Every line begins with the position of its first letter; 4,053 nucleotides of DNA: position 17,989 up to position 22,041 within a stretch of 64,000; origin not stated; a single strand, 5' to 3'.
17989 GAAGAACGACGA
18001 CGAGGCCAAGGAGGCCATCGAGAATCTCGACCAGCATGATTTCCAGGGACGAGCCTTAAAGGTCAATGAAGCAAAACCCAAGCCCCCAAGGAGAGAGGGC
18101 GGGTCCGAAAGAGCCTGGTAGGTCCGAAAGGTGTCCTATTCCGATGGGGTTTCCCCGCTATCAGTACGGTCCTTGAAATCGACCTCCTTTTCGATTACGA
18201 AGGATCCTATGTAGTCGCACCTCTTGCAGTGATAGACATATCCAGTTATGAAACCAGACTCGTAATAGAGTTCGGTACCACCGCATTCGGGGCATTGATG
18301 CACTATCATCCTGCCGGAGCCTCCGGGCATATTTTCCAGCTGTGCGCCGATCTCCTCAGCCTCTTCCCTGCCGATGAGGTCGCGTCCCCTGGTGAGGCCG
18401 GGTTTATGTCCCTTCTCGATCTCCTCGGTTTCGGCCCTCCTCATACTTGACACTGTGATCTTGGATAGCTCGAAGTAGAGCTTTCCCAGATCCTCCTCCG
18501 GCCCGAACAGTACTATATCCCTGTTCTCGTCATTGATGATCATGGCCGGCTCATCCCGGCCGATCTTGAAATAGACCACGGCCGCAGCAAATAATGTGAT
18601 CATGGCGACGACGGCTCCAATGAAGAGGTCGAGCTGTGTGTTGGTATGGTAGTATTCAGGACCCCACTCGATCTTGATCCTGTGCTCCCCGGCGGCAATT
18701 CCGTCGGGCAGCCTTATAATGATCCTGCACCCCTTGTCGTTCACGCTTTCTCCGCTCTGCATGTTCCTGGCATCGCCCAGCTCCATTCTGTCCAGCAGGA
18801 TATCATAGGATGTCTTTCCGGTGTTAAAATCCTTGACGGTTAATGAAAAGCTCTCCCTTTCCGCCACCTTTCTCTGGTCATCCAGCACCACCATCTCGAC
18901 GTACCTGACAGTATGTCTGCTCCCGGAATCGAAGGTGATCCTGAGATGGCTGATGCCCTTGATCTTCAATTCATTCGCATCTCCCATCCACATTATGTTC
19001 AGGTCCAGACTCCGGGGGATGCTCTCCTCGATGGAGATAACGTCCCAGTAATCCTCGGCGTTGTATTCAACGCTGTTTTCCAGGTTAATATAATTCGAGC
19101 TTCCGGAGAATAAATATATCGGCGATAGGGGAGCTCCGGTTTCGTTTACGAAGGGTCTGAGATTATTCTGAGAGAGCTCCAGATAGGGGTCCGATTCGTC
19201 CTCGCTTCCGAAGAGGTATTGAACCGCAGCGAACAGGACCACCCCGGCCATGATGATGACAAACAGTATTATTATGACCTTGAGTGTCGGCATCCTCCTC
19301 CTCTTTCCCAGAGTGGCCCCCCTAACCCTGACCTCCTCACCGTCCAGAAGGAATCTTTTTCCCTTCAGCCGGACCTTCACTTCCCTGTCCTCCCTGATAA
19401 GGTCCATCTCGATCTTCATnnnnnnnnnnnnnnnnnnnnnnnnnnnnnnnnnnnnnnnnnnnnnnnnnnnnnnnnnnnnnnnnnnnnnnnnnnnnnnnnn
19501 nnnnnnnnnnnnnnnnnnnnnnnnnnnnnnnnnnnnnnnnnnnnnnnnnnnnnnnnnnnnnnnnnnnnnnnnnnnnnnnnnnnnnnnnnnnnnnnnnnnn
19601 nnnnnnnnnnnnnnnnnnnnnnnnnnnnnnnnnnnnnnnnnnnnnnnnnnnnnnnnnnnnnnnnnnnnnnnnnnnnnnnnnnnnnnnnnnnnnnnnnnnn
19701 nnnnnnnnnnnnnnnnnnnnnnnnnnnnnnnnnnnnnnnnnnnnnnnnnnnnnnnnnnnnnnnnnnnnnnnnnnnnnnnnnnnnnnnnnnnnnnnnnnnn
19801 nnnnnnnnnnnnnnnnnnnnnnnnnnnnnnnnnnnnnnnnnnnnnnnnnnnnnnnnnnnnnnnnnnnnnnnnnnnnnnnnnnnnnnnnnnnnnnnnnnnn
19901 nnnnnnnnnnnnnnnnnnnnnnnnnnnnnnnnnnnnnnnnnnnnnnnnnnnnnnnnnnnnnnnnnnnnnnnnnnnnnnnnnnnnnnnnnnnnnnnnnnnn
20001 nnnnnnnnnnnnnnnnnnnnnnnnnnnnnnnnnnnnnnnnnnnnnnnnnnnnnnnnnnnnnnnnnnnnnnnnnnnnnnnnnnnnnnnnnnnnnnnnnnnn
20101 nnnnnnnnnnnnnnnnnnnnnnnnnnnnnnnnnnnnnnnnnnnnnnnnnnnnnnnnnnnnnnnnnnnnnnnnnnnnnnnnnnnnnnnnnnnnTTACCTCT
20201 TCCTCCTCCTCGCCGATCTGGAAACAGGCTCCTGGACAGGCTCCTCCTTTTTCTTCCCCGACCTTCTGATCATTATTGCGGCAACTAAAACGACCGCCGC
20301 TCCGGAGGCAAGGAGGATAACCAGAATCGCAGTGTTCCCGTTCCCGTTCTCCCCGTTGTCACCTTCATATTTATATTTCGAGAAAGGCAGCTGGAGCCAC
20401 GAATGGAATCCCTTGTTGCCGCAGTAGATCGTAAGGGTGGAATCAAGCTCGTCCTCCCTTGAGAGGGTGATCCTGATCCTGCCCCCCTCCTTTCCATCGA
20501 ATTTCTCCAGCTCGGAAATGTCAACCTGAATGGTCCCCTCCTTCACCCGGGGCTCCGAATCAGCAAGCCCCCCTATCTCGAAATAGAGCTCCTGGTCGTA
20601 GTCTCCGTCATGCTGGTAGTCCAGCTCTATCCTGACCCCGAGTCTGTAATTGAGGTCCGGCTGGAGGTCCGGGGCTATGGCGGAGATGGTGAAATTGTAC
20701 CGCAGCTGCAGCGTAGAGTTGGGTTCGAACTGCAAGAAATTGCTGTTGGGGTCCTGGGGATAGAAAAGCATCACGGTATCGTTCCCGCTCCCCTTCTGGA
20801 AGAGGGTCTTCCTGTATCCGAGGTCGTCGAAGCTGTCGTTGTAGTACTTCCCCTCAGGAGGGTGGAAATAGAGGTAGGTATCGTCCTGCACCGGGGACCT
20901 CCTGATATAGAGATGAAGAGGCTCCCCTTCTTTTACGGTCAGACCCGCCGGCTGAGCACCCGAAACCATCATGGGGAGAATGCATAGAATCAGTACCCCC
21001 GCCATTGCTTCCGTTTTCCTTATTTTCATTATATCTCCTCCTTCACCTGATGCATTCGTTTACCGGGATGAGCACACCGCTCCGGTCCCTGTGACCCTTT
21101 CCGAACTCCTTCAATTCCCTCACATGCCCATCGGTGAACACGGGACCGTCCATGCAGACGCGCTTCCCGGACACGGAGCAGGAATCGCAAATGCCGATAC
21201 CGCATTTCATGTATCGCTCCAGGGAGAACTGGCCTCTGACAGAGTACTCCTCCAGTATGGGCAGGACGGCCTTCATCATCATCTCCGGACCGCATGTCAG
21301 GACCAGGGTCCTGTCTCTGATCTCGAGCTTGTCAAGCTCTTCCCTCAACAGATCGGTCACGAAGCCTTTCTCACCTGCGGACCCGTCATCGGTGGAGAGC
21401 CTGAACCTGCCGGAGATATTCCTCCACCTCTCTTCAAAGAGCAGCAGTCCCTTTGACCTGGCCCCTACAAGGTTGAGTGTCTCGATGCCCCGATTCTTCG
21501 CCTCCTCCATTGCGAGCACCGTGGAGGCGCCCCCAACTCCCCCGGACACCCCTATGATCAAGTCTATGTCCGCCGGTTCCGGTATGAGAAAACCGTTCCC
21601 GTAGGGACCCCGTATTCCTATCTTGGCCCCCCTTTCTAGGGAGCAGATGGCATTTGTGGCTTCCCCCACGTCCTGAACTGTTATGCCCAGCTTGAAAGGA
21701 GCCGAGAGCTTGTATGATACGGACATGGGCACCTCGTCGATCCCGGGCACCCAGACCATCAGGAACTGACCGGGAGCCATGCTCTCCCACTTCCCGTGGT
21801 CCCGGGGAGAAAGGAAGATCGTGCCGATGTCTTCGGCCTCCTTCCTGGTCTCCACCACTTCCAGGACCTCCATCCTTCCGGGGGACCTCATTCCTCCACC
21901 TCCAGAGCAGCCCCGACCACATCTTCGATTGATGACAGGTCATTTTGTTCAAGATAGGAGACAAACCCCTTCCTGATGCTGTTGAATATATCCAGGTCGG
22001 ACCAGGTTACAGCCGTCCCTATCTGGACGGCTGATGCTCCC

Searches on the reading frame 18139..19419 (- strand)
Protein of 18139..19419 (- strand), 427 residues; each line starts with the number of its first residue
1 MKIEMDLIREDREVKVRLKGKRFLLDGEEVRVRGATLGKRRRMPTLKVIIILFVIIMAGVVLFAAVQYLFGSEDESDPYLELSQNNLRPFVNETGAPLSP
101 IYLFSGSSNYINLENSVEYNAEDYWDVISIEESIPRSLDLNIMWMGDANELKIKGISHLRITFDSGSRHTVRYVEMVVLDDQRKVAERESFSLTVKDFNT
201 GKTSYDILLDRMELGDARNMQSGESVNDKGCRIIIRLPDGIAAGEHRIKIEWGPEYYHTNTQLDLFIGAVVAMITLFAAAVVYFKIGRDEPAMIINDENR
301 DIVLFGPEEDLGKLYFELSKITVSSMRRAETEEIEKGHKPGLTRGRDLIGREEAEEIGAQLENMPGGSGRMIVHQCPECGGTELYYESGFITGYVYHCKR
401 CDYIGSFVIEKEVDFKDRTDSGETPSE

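Call 3: search_protein_families(library=pfam, proteins=[window:18139-19419:-])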
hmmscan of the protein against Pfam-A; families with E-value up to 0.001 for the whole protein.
window:18139-19419:- (427 aa): 0 families

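Call 25: find_homologous_proteins(query=window:18139-19419:-)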
Query window:18139-19419:- (427 aa): 18 proteins with E <= 0.001 among 8000 candidates.
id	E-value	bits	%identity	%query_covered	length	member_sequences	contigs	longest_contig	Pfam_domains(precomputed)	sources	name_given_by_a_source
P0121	6.3e-285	963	100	100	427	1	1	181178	-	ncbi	ncbi:MAG: hypothetical protein ACMUIE_00135 [Thermoplasmatota archaeon]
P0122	4.0e-109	384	45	97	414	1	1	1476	-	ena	-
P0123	3.4e-106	374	43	98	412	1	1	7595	-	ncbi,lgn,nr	ncbi:MAG: hypothetical protein U9R75_11950 [Candidatus Thermoplasmatota archaeon]|nr:hypothetical pr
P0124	3.7e-106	374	42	97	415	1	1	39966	-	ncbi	ncbi:MAG: hypothetical protein ACMUHM_03920 [Thermoplasmatota archaeon]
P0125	1.6e-104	368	42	97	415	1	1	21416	-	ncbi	ncbi:MAG: hypothetical protein ACMUHY_03380 [Thermoplasmatota archaeon]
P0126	6.5e-103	363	41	96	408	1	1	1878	-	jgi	jgi:hypothetical protein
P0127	3.3e-101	357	41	98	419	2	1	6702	-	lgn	-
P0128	7.6e-101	356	41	97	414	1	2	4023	-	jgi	jgi:hypothetical protein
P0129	5.8e-100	353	39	95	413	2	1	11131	-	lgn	-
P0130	2.2e-99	351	42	96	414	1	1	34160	-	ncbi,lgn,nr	ncbi:MAG: hypothetical protein JXA22_08000 [Candidatus Thermoplasmatota archaeon]|nr:hypothetical pr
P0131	4.1e-99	351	42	97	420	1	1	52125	-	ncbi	ncbi:MAG: hypothetical protein ACMUIG_03195 [Thermoplasmatota archaeon]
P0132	2.3e-97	345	41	97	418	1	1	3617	-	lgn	-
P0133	5.0e-96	340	37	98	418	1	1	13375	-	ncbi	ncbi:MAG: hypothetical protein ACMUHB_06475 [Thermoplasmatota archaeon]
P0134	3.1e-94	334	38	97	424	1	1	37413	-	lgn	-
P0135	1.1e-91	326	38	99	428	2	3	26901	-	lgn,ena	-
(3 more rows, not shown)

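Call 26: find_encoding_contigs(protein=P0124, flank=5000, max_places=1)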
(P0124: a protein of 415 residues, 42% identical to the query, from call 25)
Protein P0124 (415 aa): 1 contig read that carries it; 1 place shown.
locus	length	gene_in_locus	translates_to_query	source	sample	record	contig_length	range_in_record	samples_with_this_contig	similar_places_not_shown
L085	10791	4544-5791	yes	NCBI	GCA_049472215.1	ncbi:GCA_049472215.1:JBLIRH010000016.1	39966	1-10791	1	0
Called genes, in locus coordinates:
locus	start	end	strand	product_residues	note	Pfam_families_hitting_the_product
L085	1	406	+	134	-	PF06445:GyrI-like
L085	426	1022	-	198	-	PF04367:DUF502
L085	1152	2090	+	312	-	PF01180:DHO_dh, PF01207:Dus (weak)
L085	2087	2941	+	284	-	PF10418:DHODB_Fe-S_bind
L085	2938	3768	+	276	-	-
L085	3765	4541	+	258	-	PF01969:Ni_insertion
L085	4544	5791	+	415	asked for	-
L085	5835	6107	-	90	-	PF00076:RRM_1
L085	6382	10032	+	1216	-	-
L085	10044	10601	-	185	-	-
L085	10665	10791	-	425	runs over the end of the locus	PF05977:MFS_3 (weak), PF07690:MFS_1, PF12832:MFS_1_like (weak), PF00083:Sugar_tr (weak), PF07690:MFS_1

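Call 27: find_encoding_contigs(protein=P0130, flank=5000, max_places=1)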
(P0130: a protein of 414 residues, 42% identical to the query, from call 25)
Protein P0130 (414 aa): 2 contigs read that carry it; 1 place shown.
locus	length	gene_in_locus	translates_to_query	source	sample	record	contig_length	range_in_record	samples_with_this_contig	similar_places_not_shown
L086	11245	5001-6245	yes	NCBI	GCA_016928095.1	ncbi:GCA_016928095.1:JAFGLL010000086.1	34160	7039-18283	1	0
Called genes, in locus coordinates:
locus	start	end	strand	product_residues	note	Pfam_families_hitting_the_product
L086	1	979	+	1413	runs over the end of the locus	PF01869:BcrAD_BadFG, PF09989:DUF2229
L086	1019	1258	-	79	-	PF01037:AsnC_trans_reg, PF22482:AsnC_trans_reg_3 (weak)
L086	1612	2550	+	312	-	PF01180:DHO_dh, PF01207:Dus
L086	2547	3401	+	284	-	PF10418:DHODB_Fe-S_bind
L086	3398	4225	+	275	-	-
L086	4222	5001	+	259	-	PF01969:Ni_insertion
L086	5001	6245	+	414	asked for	-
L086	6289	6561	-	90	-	PF00076:RRM_1, PF28442:DUF8400 (weak)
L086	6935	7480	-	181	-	-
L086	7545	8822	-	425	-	PF05977:MFS_3 (weak), PF07690:MFS_1, PF12832:MFS_1_like, PF00083:Sugar_tr, PF07690:MFS_1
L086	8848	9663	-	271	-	PF00801:PKD, PF18911:PKD_4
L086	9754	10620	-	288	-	PF01261:AP_endonuc_2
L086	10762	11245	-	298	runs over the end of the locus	PF23435:DUF7121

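Call 28: find_encoding_contigs(protein=P0131, flank=5000, max_places=1)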
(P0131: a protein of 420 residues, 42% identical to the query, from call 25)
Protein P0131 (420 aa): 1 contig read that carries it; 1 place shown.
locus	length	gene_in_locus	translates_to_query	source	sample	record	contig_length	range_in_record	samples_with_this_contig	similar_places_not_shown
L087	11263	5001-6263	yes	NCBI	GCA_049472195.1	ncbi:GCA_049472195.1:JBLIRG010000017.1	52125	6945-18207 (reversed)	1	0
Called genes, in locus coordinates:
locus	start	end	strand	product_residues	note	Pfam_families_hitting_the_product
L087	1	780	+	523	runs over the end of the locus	-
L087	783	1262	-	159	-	PF00582:Usp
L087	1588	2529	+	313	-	PF01180:DHO_dh, PF01207:Dus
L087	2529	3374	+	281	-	PF10418:DHODB_Fe-S_bind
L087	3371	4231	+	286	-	-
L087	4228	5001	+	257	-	PF01969:Ni_insertion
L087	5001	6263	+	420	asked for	-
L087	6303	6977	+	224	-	PF07021:MetW (weak), PF13649:Methyltransf_25, PF13847:Methyltransf_31 (weak), PF08241:Methyltransf_11, PF08242:Methyltransf_12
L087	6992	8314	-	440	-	PF04055:Radical_SAM, PF13186:SPASM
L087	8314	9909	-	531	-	-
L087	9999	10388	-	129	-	-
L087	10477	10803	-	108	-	-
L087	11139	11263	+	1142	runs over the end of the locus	PF00801:PKD, PF18911:PKD_4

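Call 29: find_encoding_contigs(protein=P0133, flank=5000, max_places=1)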
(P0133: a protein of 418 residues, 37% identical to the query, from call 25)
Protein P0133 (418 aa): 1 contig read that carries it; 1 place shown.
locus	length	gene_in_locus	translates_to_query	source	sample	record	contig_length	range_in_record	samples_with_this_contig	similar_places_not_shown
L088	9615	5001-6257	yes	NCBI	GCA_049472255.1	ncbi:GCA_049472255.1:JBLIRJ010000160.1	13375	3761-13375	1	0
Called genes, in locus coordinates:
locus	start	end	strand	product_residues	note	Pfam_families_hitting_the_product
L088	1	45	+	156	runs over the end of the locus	PF06445:GyrI-like, PF14526:Cass2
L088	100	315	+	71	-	-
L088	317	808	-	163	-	PF13527:Acetyltransf_9 (weak), PF00583:Acetyltransf_1, PF13673:Acetyltransf_10, PF13508:Acetyltransf_7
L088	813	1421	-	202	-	PF04367:DUF502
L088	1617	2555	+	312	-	PF01180:DHO_dh, PF01207:Dus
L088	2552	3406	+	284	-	PF10418:DHODB_Fe-S_bind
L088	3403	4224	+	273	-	-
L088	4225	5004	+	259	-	PF01969:Ni_insertion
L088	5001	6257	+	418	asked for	-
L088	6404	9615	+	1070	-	PF18911:PKD_4 (weak)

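Call 40: find_encoding_contigs(protein=P0134, flank=4000, max_places=1)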
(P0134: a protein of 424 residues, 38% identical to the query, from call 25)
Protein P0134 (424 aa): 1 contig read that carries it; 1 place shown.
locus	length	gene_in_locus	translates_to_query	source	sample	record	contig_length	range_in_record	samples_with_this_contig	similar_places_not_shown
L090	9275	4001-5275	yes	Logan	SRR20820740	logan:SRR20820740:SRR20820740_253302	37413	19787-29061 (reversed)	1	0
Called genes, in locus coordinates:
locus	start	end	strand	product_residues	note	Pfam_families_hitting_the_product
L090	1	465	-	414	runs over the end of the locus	PF01921:tRNA-synt_1f (faint), PF00133:tRNA-synt_1 (faint), PF01406:tRNA-synt_1e, PF09334:tRNA-synt_1g (weak)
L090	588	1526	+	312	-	PF01180:DHO_dh, PF01207:Dus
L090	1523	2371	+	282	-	PF10418:DHODB_Fe-S_bind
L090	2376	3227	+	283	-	-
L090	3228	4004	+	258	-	PF01969:Ni_insertion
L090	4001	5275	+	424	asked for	-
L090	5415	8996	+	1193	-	-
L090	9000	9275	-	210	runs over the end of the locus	-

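Call 41: find_encoding_contigs(protein=P0135, flank=4000, max_places=2)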
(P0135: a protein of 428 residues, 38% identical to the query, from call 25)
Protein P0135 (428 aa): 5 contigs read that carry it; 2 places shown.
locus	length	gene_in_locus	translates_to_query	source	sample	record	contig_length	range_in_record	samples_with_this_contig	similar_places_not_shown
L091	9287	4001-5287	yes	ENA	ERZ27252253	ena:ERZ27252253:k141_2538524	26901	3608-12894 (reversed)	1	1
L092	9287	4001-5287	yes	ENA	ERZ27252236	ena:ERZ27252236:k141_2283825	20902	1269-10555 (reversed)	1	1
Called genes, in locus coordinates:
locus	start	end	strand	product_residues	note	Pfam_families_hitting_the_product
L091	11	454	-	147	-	PF01406:tRNA-synt_1e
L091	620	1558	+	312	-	PF01180:DHO_dh, PF01207:Dus (weak)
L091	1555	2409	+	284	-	PF10418:DHODB_Fe-S_bind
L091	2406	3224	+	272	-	-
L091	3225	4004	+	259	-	PF01969:Ni_insertion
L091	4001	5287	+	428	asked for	-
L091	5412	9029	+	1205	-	PF18911:PKD_4 (weak)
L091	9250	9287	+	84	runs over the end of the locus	PF01527:HTH_Tnp_1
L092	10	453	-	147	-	PF01406:tRNA-synt_1e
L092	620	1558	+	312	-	PF01180:DHO_dh, PF01207:Dus (weak)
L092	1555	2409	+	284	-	PF10418:DHODB_Fe-S_bind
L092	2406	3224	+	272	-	-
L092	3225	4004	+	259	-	PF01969:Ni_insertion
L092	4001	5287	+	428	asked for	-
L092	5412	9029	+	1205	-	PF18911:PKD_4 (weak)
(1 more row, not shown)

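Call 62: search_protein_families(library=ncbifam, proteins=[window:18139-19419:-], max_evalue=0.01)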
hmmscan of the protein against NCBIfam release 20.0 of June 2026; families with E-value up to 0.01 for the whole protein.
window:18139-19419:- (427 aa): 0 families

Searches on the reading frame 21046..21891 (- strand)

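Call 8: search_protein_families(library=pfam, proteins=[window:21046-21891:-])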
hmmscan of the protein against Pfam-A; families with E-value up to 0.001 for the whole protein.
window:21046-21891:- (282 aa): 2 families
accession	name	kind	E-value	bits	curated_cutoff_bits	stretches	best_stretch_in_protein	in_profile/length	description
PF10418.14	DHODB_Fe-S_bind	-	4.2e-10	39.6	23.9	1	225-255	1-38/41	Iron-sulfur cluster binding domain of dihydroorotate dehydrogenase B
PF00175.26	NAD_binding_1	-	1.7e-05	25.9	22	1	117-209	4-107/109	Oxidoreductase NAD-binding domain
